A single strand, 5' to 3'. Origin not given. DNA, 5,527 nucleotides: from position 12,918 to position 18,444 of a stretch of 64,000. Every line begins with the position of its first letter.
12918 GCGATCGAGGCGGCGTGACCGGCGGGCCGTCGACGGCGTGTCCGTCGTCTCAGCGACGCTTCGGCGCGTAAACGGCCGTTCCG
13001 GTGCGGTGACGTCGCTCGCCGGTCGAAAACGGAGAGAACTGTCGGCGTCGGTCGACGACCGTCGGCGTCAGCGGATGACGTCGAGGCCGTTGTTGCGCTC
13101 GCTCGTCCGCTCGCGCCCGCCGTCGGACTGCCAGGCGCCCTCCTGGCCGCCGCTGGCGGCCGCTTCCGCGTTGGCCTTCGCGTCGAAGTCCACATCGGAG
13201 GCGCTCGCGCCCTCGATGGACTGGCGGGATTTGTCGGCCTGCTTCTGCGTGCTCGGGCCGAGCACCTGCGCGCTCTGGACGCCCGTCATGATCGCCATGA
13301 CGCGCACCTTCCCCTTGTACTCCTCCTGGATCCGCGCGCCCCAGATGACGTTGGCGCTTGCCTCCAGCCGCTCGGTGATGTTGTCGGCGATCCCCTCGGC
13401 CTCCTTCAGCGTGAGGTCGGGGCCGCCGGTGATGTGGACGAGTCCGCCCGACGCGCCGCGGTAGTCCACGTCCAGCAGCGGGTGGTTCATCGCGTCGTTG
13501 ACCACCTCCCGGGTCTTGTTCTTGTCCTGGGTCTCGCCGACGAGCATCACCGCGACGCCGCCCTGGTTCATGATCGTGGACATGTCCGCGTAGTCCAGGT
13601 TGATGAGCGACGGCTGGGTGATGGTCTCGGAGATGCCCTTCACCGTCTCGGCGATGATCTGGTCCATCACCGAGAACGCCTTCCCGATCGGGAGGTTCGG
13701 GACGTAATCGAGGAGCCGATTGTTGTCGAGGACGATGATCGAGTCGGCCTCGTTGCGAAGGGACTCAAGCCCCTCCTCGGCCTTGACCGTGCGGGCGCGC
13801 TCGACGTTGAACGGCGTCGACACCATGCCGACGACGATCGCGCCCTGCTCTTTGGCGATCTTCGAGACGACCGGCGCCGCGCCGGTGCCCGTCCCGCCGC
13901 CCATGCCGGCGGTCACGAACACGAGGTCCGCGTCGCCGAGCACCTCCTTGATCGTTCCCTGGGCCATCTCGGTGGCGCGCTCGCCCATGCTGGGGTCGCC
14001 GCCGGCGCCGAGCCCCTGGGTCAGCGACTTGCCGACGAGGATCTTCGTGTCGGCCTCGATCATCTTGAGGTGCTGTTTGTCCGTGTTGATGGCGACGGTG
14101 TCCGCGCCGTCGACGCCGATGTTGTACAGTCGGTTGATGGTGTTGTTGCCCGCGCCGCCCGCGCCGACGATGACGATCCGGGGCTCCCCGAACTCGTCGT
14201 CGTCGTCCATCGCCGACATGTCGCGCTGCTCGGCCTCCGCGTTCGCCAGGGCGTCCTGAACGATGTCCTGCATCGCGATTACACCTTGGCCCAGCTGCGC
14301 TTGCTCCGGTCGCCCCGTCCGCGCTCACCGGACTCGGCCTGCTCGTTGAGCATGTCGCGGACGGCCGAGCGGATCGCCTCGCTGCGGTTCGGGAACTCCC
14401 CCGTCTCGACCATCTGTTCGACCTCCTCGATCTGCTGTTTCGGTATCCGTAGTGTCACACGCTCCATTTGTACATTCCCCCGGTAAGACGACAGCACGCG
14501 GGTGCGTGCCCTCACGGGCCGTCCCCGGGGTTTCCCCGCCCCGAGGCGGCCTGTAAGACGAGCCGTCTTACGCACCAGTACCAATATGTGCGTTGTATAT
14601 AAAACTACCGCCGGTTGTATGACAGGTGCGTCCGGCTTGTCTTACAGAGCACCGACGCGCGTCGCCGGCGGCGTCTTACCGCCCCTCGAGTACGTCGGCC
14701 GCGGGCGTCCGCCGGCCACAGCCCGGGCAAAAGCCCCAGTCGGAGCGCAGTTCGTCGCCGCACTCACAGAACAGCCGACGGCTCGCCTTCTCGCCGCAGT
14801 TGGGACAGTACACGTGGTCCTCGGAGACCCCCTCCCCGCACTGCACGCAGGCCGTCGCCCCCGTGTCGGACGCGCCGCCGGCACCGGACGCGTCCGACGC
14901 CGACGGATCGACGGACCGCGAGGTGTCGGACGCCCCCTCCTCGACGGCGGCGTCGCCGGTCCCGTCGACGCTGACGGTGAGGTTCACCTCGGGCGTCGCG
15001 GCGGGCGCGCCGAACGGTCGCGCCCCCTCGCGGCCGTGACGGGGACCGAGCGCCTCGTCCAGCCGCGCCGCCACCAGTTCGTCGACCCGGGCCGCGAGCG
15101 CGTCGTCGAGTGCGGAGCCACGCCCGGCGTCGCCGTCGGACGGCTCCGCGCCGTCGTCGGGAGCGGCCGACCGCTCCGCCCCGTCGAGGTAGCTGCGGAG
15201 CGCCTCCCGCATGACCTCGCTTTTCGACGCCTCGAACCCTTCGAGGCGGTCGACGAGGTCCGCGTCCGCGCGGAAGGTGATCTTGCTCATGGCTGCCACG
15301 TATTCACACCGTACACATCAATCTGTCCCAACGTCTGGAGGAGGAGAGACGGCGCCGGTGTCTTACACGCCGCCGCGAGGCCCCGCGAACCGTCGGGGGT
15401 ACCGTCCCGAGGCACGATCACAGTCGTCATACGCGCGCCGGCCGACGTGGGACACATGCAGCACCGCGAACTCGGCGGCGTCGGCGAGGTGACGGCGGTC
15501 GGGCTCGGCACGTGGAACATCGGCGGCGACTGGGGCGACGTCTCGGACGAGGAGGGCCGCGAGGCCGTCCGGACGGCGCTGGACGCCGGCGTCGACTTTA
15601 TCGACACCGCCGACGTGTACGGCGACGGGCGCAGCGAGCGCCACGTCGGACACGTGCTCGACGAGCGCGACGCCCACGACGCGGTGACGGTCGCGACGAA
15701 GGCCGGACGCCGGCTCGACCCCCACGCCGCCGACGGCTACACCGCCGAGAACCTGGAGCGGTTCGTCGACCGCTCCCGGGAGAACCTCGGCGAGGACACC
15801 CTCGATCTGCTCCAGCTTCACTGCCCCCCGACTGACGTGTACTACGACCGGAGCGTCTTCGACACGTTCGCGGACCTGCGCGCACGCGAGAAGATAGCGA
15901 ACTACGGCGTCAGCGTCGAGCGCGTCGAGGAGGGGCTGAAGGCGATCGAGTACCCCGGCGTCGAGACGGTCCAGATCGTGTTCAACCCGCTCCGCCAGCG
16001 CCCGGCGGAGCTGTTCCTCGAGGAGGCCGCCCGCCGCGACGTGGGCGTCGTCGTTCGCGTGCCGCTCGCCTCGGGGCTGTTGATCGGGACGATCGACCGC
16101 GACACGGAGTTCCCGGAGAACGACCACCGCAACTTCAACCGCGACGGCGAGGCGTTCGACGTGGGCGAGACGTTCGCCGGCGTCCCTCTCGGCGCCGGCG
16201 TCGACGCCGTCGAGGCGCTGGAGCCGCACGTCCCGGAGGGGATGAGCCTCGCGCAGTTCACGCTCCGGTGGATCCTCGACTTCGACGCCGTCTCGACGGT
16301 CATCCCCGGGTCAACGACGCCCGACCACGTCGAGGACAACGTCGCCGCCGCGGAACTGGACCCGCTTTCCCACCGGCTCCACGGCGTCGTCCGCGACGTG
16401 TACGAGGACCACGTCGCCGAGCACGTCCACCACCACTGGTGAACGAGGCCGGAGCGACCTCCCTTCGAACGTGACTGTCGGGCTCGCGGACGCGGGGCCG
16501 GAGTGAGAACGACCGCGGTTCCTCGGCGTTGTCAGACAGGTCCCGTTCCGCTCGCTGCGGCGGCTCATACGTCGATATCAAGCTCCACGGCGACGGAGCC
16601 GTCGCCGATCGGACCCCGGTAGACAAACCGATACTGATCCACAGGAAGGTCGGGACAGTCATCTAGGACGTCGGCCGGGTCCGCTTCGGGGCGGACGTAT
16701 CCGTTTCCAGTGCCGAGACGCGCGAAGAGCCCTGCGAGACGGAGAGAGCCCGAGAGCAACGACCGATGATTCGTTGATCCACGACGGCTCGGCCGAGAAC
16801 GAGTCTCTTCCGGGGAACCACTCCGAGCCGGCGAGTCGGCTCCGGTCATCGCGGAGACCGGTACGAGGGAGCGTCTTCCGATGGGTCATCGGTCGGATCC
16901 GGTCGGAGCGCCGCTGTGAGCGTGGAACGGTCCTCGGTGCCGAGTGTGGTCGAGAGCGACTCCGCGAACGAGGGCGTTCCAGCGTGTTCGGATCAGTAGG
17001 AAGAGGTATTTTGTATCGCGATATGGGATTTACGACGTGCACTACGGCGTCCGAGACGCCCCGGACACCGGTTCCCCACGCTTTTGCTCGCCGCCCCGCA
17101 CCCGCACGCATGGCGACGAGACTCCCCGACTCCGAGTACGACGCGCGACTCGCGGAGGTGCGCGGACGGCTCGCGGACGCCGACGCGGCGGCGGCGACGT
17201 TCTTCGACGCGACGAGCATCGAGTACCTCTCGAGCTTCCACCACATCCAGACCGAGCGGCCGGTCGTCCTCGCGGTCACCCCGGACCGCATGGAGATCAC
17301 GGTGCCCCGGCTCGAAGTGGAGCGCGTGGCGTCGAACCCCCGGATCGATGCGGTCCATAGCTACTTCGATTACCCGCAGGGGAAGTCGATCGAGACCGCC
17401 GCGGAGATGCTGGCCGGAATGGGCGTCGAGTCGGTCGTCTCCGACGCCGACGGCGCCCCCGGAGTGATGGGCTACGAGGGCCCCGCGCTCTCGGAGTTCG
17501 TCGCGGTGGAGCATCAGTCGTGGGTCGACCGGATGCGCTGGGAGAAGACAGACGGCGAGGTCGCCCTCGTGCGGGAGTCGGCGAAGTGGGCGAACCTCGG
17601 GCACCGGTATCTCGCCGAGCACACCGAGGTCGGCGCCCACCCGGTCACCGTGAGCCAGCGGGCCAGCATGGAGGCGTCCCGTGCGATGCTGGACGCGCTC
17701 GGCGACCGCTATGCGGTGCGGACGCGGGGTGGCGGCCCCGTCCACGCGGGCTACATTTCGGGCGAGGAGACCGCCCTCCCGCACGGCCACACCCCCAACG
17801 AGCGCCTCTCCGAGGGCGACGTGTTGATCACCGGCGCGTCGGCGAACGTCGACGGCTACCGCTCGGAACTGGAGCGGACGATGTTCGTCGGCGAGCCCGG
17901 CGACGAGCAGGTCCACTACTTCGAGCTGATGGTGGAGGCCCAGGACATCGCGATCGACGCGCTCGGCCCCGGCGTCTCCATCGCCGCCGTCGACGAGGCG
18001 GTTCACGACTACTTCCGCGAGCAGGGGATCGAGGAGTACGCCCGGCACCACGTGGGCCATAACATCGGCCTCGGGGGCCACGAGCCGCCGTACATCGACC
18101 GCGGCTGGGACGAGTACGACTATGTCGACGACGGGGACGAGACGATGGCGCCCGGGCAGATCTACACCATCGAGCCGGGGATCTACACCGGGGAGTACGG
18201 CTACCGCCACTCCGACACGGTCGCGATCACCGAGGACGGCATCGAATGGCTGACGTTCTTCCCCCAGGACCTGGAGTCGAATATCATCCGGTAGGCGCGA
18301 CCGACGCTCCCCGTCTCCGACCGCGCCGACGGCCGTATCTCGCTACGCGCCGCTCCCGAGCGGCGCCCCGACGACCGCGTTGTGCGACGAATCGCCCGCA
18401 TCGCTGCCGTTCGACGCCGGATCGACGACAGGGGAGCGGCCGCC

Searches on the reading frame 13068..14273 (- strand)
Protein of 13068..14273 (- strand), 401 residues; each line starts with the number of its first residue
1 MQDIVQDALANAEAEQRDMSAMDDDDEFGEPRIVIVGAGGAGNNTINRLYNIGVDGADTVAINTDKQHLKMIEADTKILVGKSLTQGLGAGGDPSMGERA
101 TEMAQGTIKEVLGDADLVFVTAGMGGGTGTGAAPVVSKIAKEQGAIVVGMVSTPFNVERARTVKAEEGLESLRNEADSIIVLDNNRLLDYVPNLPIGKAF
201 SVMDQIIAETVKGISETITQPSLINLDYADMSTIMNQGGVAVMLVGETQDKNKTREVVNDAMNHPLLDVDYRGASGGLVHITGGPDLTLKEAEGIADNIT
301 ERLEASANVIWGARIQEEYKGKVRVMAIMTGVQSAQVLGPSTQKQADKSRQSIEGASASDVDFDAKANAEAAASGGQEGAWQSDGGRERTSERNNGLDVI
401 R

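Call 11: search_protein_families(library=pfam, proteins=[window:13068-14273:-])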
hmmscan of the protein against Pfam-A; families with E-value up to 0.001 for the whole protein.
window:13068-14273:- (401 aa): 2 families
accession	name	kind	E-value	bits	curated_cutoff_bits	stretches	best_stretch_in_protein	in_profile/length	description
PF00091.31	Tubulin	-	2.5e-44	152.3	33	1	32-190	1-188/190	Tubulin/FtsZ family, GTPase domain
PF12327.13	FtsZ_C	-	1.2e-35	122.1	27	1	239-333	1-95/95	FtsZ family, C-terminal domain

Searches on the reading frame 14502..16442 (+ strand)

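Call 11: search_protein_families(library=pfam, proteins=[window:14502-16442:+])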
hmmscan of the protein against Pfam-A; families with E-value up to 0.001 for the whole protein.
window:14502-16442:+ (646 aa): 1 family
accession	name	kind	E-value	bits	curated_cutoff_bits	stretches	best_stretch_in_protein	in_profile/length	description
PF00248.27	Aldo_ket_red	-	1.4e-57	195.5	24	1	333-625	2-281/291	Aldo/keto reductase family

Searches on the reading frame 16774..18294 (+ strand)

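Call 11: search_protein_families(library=pfam, proteins=[window:16774-18294:+])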
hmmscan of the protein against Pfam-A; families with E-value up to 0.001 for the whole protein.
window:16774-18294:+ (506 aa): 2 families
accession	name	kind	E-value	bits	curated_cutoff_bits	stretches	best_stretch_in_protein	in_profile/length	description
PF00557.29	Peptidase_M24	-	1.7e-39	136.2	23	1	266-487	3-208/208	Metallopeptidase family M24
PF01321.24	Creatinase_N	-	3.4e-07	31.3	22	1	125-206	1-74/128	Creatinase/Prolidase N-terminal domain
